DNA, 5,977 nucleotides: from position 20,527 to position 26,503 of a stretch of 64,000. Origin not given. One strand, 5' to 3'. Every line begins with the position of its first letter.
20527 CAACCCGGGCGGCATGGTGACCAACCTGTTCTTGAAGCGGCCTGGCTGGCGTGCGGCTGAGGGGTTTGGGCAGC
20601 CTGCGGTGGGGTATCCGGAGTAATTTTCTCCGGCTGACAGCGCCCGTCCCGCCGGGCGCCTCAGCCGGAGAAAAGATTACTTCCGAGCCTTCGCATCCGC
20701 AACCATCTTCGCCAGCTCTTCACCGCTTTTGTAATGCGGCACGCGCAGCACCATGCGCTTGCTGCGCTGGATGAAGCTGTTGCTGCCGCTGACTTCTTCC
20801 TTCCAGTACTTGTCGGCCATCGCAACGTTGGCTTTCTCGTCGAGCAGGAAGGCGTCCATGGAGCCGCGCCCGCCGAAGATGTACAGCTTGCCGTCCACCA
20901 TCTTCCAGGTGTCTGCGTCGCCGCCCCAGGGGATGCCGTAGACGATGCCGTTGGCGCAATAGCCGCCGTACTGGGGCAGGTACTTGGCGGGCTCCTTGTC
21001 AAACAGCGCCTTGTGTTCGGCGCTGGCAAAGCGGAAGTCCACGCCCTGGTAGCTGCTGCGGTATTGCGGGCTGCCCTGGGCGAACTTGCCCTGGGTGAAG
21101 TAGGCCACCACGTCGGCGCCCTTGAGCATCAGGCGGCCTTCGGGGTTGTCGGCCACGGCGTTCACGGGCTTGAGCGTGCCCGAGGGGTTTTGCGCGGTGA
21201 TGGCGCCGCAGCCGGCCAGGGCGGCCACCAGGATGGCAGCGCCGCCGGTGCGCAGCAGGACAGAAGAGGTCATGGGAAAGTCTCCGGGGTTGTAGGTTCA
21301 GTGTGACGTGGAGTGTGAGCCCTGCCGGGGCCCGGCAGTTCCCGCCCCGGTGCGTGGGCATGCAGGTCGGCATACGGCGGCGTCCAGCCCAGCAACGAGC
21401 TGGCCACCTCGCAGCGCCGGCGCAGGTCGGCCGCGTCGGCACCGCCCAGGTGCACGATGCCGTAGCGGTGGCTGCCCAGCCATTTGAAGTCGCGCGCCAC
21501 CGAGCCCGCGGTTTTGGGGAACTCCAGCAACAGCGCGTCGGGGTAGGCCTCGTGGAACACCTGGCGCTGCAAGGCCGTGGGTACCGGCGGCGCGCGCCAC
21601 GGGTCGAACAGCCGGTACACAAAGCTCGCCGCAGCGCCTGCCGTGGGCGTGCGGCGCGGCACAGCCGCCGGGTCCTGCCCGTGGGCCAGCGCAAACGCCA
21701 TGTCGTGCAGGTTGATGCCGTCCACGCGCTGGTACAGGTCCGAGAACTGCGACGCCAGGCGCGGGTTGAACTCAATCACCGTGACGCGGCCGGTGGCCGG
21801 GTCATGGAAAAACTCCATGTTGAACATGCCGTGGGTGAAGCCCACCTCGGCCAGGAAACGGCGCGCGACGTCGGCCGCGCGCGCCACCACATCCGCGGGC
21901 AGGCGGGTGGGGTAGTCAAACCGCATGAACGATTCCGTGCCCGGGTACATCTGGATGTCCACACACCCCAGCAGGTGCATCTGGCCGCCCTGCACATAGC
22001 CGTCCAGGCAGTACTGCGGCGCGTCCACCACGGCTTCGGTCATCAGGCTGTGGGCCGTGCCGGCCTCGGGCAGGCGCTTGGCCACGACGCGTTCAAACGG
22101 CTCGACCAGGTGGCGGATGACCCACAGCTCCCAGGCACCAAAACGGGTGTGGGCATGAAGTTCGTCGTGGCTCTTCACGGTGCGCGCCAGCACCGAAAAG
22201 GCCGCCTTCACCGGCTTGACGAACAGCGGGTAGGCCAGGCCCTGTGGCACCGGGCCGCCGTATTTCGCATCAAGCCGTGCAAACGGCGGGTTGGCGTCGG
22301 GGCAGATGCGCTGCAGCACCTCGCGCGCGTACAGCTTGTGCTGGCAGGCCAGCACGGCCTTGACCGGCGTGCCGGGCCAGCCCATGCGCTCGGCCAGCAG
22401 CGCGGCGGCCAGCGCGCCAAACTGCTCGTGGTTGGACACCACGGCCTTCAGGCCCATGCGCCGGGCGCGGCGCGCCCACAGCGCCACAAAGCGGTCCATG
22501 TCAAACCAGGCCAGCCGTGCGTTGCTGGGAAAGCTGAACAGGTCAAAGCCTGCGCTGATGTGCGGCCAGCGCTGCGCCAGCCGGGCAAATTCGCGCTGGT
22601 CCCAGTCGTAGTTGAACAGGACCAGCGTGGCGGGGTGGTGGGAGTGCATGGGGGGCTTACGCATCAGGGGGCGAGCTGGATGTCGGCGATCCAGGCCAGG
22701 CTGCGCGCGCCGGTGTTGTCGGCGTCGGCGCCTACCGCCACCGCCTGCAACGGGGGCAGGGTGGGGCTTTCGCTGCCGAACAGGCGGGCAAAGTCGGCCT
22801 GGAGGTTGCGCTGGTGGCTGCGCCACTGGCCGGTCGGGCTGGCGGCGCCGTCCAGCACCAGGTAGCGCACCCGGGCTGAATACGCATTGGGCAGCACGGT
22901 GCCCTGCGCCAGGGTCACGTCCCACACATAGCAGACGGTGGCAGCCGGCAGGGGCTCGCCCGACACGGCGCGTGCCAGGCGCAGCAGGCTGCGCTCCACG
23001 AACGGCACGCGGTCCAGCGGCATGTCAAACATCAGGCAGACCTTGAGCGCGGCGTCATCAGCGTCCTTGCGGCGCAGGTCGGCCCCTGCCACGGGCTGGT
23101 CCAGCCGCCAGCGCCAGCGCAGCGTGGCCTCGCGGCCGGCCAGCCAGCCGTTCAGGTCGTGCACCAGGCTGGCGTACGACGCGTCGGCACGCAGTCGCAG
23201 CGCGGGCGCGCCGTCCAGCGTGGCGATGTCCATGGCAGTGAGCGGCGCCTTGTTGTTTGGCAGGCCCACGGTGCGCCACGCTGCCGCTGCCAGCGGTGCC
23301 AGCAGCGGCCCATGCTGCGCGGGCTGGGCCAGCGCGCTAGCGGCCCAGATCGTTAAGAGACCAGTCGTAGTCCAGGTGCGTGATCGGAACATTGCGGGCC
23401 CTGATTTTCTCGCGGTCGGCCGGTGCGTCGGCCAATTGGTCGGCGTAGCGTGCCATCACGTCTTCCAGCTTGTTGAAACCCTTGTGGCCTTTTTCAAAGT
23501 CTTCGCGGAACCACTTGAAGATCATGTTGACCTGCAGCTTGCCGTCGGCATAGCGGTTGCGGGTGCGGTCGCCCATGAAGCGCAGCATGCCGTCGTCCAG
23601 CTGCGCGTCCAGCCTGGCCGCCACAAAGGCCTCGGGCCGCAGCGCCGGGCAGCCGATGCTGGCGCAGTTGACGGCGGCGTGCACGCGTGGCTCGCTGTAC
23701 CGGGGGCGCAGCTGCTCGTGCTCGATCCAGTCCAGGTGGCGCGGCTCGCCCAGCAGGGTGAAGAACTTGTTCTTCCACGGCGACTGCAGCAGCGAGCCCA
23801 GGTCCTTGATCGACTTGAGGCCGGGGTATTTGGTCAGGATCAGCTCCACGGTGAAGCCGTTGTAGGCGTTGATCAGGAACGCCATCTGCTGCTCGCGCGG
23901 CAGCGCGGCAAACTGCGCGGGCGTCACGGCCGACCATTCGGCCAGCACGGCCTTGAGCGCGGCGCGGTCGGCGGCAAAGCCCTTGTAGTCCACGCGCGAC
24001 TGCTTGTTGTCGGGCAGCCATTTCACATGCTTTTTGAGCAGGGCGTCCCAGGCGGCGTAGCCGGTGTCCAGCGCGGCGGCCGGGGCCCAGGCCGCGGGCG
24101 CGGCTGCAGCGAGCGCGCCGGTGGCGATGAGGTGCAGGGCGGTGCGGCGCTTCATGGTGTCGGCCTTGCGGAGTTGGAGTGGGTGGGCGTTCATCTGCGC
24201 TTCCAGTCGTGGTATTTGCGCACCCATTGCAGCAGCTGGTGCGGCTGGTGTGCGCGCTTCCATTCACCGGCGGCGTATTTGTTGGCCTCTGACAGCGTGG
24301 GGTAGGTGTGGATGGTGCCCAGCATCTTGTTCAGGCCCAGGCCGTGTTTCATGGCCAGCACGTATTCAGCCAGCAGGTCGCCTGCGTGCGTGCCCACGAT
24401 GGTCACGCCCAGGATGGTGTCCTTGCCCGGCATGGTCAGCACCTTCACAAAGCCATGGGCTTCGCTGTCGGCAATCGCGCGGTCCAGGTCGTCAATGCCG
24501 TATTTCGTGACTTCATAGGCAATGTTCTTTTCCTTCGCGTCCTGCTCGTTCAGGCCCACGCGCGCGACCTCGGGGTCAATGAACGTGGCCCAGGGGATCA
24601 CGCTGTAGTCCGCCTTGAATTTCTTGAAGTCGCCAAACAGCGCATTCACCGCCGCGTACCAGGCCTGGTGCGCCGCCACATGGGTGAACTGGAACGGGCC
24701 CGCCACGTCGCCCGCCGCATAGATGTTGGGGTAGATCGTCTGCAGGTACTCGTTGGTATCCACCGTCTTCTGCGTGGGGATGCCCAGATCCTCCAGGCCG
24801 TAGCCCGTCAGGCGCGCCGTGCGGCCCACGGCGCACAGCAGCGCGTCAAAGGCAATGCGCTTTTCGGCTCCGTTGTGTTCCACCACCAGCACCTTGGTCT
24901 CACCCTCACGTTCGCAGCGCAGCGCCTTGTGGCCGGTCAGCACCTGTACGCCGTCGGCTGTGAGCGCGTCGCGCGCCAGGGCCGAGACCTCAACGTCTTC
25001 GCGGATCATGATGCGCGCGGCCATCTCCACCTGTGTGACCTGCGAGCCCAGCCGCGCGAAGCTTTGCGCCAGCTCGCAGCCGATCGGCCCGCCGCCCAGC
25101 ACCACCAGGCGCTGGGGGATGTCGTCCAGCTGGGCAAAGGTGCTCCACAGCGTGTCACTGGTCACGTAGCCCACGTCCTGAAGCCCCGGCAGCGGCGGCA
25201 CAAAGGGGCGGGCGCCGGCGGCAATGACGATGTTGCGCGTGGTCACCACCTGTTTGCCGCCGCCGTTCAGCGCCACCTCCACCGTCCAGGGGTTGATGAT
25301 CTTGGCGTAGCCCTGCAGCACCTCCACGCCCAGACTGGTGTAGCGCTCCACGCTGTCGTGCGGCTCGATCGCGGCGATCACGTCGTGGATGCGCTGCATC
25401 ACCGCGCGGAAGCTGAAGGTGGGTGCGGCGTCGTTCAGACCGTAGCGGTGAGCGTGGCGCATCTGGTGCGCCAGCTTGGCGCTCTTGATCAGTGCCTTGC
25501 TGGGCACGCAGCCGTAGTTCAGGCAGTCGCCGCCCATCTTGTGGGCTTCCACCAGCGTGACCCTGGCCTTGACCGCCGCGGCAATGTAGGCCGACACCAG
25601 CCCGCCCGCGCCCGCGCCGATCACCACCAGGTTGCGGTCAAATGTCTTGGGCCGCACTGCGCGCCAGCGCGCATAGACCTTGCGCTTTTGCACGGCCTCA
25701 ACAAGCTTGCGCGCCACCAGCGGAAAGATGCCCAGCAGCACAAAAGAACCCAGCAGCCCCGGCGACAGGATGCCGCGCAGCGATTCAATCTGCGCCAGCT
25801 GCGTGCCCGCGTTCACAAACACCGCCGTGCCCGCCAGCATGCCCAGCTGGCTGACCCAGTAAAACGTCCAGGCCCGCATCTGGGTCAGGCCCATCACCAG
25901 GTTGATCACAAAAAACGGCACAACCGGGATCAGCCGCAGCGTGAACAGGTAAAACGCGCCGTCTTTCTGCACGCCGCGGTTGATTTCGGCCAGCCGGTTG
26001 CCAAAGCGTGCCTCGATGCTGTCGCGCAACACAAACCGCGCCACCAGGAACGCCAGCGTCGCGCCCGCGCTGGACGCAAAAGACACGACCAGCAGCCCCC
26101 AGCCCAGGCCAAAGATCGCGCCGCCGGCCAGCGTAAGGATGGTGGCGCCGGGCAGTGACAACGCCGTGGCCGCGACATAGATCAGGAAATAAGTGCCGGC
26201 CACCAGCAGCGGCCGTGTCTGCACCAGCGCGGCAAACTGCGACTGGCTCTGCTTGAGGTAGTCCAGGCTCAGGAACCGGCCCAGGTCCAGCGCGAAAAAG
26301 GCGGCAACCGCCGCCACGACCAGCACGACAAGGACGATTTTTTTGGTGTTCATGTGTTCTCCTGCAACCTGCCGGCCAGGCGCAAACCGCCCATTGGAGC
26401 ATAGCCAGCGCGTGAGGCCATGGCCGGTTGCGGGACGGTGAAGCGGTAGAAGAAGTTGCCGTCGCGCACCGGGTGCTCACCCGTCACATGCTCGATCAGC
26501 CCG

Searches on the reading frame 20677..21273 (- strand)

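Call 8: search_protein_families(library=ncbifam, proteins=[window:20677-21273:-], max_evalue=0.00001)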
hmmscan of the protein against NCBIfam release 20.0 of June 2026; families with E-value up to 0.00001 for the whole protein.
window:20677-21273:- (198 aa): 1 family
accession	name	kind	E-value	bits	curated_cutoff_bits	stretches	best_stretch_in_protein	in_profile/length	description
NF041384.1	YHS_seleno_dom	subfamily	9.2e-33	112.9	70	1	49-158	3-112/113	YHS domain-containing (seleno)protein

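Call 9: search_protein_families(library=pfam, proteins=[window:20677-21273:-], max_evalue=0.00001)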
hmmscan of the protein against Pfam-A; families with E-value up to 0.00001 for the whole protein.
window:20677-21273:- (198 aa): 1 family
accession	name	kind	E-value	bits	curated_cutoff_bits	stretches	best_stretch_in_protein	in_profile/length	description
PF04945.19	YHS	-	4e-09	36.8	30.3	0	66-102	11-47/47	YHS domain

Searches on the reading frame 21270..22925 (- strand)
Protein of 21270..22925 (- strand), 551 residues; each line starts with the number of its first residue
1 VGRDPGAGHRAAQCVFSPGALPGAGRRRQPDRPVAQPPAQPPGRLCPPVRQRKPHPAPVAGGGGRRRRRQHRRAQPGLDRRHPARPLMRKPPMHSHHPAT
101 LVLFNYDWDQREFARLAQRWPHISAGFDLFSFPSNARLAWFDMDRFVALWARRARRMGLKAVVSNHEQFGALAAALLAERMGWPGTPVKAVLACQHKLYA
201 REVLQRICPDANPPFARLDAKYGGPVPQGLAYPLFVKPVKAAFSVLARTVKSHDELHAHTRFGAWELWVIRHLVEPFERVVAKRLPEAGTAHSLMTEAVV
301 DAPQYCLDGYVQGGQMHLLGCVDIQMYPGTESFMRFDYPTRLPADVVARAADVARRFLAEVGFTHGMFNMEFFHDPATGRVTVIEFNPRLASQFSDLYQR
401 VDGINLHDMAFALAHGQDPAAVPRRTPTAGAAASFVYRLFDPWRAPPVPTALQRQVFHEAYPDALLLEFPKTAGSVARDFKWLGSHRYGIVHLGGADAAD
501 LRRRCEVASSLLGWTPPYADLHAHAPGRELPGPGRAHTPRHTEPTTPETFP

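Call 8: search_protein_families(library=ncbifam, proteins=[window:21270-22925:-], max_evalue=0.00001)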
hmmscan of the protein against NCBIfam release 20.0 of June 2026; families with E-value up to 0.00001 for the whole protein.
window:21270-22925:- (551 aa): 1 family
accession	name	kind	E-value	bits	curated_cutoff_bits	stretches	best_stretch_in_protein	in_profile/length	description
NF002563.0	PRK02186.1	subfamily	4.7e-17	61.5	625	1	157-427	69-315/890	argininosuccinate lyase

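Call 9: search_protein_families(library=pfam, proteins=[window:21270-22925:-], max_evalue=0.00001)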
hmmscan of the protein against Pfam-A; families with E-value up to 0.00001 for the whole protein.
window:21270-22925:- (551 aa): 1 family
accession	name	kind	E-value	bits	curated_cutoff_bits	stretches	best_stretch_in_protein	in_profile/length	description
PF13535.11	ATP-grasp_4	-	2.4e-07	30.9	27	1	231-392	2-155/160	ATP-grasp domain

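Call 20: search_protein_families(library=ncbifam, proteins=[window:21270-22925:-], max_evalue=0.000001)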
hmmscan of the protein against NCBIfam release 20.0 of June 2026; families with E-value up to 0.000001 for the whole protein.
window:21270-22925:- (551 aa): 1 family
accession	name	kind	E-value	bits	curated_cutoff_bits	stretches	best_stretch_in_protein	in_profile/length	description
NF002563.0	PRK02186.1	subfamily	4.7e-17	61.5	625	1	157-427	69-315/890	argininosuccinate lyase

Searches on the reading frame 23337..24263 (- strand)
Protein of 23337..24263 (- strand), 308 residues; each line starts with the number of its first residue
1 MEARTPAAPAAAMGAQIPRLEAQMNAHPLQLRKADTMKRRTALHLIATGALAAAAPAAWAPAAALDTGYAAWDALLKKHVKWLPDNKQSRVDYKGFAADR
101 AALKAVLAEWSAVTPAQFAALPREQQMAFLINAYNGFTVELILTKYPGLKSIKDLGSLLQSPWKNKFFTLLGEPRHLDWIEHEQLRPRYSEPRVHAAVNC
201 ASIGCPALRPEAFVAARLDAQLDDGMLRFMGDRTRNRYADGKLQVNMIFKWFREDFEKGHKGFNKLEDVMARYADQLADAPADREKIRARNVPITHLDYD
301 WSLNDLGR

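Call 8: search_protein_families(library=ncbifam, proteins=[window:23337-24263:-], max_evalue=0.00001)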
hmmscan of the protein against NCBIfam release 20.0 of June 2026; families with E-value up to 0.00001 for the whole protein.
window:23337-24263:- (308 aa): 0 families

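Call 9: search_protein_families(library=pfam, proteins=[window:23337-24263:-], max_evalue=0.00001)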
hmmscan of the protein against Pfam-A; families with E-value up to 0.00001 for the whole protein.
window:23337-24263:- (308 aa): 1 family
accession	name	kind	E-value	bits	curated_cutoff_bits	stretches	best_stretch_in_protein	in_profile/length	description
PF04784.19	DUF547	-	2.9e-21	76.2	27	1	120-229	3-124/125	Protein of unknown function, DUF547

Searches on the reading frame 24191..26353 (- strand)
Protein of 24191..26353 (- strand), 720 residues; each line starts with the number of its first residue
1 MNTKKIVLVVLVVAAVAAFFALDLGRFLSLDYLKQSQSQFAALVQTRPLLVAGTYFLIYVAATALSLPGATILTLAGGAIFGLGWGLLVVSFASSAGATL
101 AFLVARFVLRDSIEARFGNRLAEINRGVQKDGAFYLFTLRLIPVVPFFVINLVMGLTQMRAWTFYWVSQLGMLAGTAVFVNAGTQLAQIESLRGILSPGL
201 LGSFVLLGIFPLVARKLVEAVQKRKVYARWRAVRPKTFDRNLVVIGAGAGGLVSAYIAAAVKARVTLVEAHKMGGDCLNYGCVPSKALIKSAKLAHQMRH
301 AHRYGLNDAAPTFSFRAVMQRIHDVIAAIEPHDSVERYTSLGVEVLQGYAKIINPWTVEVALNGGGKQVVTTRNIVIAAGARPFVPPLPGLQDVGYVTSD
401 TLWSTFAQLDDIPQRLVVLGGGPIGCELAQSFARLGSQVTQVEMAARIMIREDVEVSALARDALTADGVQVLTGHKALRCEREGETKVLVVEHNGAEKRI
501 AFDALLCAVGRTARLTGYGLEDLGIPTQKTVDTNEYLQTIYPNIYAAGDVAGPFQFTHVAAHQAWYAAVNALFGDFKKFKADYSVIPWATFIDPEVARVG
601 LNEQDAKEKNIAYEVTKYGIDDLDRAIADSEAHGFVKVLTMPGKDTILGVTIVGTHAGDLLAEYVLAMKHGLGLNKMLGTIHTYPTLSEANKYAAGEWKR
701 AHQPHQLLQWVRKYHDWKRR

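Call 8: search_protein_families(library=ncbifam, proteins=[window:24191-26353:-], max_evalue=0.00001)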
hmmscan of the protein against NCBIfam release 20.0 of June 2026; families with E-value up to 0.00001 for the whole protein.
window:24191-26353:- (720 aa): 42 families (the best 25 are shown)
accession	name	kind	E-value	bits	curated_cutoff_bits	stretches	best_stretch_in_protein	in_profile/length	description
NF004991.0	PRK06370.1-3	subfamily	3e-145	484.7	620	1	228-718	25-507/509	FAD-containing oxidoreductase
TIGR01350.1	lipoamide_DH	equivalog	1.9e-115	386.2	408.8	1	241-698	3-454/461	dihydrolipoyl dehydrogenase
TIGR02053.1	MerA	equivalog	1.3e-109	367.3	454.45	1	241-698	2-453/465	mercury(II) reductase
NF004947.0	PRK06292.2-5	equivalog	2.3e-90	303.8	592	1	241-708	5-468/474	dihydrolipoyl dehydrogenase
NF004943.0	PRK06292.2-1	equivalog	1.1e-87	294.7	432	1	241-695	5-452/456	dihydrolipoyl dehydrogenase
NF004946.0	PRK06292.2-4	subfamily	2.2e-84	283.9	634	1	241-700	5-472/487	dihydrolipoyl dehydrogenase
NF004992.0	PRK06370.1-4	equivalog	8e-82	275.1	629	1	242-690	7-447/459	FAD-containing oxidoreductase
NF010311.1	PRK13748.1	subfamily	3.5e-81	273.8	600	1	238-698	96-548/560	mercury(II) reductase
NF004776.0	PRK06116.1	equivalog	1.1e-77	262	480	1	238-689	3-444/450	glutathione-disulfide reductase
NF003585.0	PRK05249.1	equivalog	2e-75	254.2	465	1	238-695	5-454/464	Si-specific NAD(P)(+) transhydrogenase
NF005884.0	PRK07846.1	equivalog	1.9e-74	251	501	1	241-678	5-430/454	mycothione reductase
NF004945.0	PRK06292.2-3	equivalog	6.7e-73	246.1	494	1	241-695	5-449/457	dihydrolipoyl dehydrogenase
NF005883.0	PRK07845.1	equivalog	4.7e-71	240.2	479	1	241-697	4-458/466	NAD(P)H-quinone dehydrogenase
TIGR01424.1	gluta_reduc_2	equivalog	8.9e-70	235.5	606.05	1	238-689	1-440/446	glutathione-disulfide reductase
NF005572.0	PRK07251.1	equivalog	9.5e-70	235.5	537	1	241-689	5-430/438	FAD-containing oxidoreductase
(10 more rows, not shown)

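Call 9: search_protein_families(library=pfam, proteins=[window:24191-26353:-], max_evalue=0.00001)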
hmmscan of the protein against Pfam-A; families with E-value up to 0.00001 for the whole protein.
window:24191-26353:- (720 aa): 8 families
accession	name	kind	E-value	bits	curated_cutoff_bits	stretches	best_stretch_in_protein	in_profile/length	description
PF07992.20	Pyr_redox_2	-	1.7e-58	198.8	26.1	1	241-564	2-291/291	Pyridine nucleotide-disulphide oxidoreductase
PF02852.28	Pyr_redox_dim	-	2.2e-28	99.1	25.3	1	586-694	1-109/110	Pyridine nucleotide-disulphide oxidoreductase, dimerisation domain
PF09335.16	VTT_dom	-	2.5e-24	86.5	33.9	1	70-184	3-122/123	VTT domain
PF00070.33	Pyr_redox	-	2.2e-19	70.2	22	1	415-489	1-75/82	Pyridine nucleotide-disulphide oxidoreductase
PF13738.12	Pyr_redox_3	-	2.7e-08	33.8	30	0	367-548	120-305/305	Pyridine nucleotide-disulphide oxidoreductase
PF01266.30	DAO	-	2.9e-08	34.1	27.9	0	242-274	2-35/353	FAD dependent oxidoreductase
PF01134.28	GIDA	-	5.4e-08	32.7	22.1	1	242-301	2-59/391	Glucose inhibited division protein A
PF13450.12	NAD_binding_8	-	3e-06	27.9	21.9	0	244-280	1-38/68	NAD(P)-binding Rossmann-like domain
